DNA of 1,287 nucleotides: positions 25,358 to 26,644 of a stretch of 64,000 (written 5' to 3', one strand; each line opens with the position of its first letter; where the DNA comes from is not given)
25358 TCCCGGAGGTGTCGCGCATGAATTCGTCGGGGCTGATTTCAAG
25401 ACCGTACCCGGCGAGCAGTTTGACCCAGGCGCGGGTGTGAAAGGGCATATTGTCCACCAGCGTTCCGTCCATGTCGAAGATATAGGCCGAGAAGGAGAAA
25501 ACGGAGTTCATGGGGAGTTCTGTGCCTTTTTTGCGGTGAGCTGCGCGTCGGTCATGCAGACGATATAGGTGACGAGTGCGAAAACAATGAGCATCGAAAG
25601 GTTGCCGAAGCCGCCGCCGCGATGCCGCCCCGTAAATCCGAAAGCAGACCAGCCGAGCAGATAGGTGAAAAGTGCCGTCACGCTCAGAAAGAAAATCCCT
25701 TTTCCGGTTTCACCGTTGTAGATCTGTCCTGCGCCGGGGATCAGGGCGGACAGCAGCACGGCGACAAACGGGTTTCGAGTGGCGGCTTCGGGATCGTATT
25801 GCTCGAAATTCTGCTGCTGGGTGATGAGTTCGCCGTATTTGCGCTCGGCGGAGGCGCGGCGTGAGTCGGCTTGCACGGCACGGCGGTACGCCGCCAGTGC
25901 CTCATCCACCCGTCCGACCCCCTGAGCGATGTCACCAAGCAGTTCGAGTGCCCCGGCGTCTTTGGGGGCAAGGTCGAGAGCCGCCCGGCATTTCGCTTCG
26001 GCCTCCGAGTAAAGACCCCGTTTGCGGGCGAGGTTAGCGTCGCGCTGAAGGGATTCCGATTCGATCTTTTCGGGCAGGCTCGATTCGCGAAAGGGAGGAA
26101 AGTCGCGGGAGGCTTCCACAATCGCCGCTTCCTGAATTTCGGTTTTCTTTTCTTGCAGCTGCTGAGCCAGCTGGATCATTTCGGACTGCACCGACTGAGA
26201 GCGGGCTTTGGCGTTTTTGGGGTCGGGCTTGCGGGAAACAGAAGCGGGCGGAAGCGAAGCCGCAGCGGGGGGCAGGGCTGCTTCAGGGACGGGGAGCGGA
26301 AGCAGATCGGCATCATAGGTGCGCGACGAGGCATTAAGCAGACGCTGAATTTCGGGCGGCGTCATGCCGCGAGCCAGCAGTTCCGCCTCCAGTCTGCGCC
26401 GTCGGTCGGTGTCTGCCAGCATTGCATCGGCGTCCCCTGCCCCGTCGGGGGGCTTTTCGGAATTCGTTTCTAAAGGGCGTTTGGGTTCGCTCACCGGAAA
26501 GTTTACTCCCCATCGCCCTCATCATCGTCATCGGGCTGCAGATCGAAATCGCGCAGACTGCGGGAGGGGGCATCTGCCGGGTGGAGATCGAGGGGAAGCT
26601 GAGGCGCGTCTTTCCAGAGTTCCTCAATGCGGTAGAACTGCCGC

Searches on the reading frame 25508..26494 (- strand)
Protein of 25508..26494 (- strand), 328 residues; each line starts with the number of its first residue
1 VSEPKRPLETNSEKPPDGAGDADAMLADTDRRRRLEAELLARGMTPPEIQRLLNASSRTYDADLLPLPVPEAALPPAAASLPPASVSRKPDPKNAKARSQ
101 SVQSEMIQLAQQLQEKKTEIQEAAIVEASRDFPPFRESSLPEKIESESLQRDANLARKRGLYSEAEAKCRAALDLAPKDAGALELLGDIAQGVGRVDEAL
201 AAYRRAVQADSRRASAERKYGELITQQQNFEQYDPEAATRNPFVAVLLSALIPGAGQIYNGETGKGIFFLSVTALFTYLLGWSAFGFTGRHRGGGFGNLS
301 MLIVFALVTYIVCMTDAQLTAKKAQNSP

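Call 91: search_protein_families(library=pfam, proteins=[window:25508-26494:-], max_evalue=0.00001)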
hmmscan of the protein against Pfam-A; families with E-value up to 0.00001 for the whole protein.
window:25508-26494:- (328 aa): 4 families
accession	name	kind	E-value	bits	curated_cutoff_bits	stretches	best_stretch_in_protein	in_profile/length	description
PF13432.12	TPR_16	-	1.3e-07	32.4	32.7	0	153-211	4-62/65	Tetratricopeptide repeat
PF07719.23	TPR_2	-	7.7e-07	29.2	27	0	181-210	2-31/34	Tetratricopeptide repeat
PF00515.34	TPR_1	-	4.6e-06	26.6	27.8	0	185-210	6-31/34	Tetratricopeptide repeat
PF18935.5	DUF5683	-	9e-06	26.2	26.7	0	240-282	3-45/151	Family of unknown function (DUF5683)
